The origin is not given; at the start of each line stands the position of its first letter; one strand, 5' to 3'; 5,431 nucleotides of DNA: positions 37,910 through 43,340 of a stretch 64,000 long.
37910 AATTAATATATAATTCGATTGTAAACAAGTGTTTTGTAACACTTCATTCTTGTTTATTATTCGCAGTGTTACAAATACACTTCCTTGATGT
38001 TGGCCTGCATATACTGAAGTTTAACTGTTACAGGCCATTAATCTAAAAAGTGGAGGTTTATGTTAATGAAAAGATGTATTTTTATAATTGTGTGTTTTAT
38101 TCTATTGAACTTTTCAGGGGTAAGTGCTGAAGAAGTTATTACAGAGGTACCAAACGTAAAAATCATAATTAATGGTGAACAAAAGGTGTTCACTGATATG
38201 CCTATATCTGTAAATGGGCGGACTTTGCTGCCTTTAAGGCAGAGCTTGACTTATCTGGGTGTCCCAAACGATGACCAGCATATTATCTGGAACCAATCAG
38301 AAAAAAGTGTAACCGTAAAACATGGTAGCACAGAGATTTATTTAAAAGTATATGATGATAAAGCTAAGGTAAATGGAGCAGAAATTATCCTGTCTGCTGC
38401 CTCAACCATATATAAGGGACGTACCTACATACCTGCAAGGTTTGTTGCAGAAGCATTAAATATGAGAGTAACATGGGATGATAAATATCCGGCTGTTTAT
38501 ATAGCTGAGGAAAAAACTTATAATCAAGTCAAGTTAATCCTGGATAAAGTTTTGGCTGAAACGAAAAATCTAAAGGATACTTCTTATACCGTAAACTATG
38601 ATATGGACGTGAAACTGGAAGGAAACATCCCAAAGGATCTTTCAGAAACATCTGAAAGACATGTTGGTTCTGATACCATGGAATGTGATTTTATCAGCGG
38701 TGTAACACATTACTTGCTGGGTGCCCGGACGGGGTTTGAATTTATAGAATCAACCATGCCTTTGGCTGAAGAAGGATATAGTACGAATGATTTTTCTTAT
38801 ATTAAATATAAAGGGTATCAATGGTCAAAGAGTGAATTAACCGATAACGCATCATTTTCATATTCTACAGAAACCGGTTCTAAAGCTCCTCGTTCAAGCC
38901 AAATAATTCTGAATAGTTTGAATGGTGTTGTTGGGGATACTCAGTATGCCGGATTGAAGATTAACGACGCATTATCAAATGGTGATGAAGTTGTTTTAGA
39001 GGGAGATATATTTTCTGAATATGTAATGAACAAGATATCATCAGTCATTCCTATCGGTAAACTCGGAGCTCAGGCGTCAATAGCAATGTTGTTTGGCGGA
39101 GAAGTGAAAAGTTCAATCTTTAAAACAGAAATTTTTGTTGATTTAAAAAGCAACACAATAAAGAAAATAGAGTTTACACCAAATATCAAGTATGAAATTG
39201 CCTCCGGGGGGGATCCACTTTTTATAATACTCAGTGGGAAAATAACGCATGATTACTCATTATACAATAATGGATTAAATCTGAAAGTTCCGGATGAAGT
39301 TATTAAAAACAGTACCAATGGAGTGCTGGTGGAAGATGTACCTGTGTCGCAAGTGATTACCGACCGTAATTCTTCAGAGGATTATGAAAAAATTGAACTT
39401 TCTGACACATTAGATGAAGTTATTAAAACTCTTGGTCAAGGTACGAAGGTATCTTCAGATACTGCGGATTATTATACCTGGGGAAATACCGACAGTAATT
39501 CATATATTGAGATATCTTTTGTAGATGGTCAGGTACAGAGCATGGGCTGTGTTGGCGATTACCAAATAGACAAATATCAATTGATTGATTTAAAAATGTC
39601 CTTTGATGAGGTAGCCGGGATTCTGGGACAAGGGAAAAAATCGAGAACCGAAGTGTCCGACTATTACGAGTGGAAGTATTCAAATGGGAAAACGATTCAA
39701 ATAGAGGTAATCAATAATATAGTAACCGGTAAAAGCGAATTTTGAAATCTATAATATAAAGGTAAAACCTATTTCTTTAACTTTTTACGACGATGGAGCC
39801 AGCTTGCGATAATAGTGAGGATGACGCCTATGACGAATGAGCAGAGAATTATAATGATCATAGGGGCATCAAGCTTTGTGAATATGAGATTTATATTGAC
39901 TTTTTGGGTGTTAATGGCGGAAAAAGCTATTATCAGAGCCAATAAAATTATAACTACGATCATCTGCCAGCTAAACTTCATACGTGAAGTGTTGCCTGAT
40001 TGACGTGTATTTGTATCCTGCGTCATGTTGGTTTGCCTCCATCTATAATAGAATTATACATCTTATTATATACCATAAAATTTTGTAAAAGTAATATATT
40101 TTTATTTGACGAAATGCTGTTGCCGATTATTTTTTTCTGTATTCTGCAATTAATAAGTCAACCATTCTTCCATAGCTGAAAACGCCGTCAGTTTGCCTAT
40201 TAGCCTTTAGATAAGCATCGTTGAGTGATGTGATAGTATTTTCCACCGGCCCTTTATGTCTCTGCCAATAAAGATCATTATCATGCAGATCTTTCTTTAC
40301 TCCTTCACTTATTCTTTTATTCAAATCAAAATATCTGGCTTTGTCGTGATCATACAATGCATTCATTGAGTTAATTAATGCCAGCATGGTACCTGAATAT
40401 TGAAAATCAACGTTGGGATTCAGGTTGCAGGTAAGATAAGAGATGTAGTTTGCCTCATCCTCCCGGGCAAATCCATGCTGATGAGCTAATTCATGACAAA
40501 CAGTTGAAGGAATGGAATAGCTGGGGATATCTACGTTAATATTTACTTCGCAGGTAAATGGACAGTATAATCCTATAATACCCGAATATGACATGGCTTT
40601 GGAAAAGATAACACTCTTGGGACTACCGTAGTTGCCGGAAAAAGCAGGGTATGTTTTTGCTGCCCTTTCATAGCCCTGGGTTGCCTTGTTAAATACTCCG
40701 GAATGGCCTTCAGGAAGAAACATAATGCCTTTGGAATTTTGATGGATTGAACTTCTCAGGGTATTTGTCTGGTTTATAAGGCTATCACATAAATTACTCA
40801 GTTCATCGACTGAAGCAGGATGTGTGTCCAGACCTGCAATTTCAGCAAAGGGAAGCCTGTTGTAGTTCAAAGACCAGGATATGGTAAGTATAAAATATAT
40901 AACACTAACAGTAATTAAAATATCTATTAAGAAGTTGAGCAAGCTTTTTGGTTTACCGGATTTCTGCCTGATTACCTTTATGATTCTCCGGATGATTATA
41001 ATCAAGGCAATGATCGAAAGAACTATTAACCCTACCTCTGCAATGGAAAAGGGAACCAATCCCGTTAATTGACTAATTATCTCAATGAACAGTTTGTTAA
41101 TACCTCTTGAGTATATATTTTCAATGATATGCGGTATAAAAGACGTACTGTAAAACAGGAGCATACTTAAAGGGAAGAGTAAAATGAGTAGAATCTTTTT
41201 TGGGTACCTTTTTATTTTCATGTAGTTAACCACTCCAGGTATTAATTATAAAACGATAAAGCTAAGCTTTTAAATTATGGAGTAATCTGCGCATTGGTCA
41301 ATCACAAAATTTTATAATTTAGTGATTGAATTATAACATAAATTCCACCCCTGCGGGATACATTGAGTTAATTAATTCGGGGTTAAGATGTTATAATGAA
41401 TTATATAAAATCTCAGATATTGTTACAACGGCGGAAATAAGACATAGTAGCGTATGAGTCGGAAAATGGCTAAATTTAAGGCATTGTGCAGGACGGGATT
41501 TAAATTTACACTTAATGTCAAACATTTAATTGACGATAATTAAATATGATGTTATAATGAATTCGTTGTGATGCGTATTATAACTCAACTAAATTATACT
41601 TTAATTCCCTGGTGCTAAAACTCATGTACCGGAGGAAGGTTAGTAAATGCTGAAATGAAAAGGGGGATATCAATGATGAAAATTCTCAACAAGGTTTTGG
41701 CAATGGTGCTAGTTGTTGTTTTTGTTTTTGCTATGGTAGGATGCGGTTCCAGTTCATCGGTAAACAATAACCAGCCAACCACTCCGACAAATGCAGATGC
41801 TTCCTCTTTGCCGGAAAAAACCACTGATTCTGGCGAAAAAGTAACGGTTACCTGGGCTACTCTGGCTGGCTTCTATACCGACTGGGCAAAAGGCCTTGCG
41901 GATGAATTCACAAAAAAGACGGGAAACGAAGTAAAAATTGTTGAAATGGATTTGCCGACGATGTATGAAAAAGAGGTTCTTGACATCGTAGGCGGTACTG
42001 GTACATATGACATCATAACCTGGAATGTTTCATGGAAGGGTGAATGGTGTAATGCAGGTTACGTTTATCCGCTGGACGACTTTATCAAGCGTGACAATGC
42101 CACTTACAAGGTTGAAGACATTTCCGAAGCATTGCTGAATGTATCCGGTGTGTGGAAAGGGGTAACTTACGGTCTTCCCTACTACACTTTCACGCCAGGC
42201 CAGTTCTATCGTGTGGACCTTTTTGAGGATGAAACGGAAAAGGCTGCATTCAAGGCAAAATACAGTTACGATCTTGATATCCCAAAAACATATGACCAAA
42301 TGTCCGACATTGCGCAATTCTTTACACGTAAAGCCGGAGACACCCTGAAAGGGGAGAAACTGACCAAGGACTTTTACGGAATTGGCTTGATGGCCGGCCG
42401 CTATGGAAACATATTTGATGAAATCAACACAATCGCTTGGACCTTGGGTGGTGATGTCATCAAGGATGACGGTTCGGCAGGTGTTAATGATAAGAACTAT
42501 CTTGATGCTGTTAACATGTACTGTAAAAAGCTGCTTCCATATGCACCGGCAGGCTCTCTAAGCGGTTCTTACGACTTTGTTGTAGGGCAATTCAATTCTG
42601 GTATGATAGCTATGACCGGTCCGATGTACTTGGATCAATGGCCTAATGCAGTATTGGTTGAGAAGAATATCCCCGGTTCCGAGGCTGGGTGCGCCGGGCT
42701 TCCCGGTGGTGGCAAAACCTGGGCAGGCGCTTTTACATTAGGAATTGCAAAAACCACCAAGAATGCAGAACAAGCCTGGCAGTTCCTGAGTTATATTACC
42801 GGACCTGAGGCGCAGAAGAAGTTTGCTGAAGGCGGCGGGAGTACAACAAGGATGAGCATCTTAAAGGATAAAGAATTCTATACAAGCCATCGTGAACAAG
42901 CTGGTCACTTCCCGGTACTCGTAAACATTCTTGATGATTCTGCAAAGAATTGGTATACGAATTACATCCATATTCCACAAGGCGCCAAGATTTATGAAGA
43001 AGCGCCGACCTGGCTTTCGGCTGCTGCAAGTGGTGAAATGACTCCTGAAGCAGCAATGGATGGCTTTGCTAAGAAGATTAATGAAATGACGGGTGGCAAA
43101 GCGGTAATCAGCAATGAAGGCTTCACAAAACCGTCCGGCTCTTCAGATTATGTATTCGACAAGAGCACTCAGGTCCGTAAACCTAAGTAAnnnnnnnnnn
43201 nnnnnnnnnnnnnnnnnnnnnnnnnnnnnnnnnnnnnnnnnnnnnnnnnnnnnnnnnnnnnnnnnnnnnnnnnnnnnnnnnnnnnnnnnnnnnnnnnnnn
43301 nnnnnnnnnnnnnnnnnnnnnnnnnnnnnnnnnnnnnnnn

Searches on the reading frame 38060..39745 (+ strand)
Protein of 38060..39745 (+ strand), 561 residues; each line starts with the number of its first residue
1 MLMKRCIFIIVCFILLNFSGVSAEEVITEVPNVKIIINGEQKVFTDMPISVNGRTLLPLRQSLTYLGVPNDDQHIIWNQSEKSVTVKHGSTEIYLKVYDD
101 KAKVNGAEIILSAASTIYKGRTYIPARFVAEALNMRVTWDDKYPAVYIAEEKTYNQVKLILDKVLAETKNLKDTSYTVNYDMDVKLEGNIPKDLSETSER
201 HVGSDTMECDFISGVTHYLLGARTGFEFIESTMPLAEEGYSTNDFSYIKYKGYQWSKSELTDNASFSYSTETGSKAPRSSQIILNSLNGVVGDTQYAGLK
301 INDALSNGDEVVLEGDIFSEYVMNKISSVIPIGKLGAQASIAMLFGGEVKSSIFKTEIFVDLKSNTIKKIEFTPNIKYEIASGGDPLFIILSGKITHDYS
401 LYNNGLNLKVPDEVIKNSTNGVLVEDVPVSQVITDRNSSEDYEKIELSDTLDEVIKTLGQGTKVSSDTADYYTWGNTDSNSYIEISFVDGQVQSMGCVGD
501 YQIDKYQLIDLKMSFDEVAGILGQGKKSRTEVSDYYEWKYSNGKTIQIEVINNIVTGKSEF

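Call 13: search_protein_families(library=pfam, proteins=[window:38060-39745:+], max_evalue=0.00001)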
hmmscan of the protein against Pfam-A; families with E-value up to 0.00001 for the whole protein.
window:38060-39745:+ (561 aa): 1 family
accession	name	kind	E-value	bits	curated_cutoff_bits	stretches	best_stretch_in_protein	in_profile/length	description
PF07833.16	Cu_amine_oxidN1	-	8.9e-28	96.8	24.2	1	37-148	2-108/108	Copper amine oxidase N-terminal domain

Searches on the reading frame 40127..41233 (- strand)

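Call 13: search_protein_families(library=pfam, proteins=[window:40127-41233:-], max_evalue=0.00001)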
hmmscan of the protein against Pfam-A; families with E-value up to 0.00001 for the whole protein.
window:40127-41233:- (368 aa): 1 family
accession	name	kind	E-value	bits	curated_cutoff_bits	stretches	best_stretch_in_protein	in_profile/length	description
PF12725.13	DUF3810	-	3.8e-109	365.3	28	1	41-362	1-311/311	Protein of unknown function (DUF3810)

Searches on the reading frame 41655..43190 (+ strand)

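Call 13: search_protein_families(library=pfam, proteins=[window:41655-43190:+], max_evalue=0.00001)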
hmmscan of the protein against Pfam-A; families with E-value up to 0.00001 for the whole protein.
window:41655-43190:+ (511 aa): 2 families
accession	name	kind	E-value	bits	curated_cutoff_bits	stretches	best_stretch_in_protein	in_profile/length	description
PF01547.30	SBP_bac_1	-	5.2e-30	105.9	26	1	75-388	5-307/307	Bacterial extracellular solute-binding protein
PF13416.11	SBP_bac_8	-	9.2e-28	98.2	27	1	81-397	2-259/279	Bacterial extracellular solute-binding protein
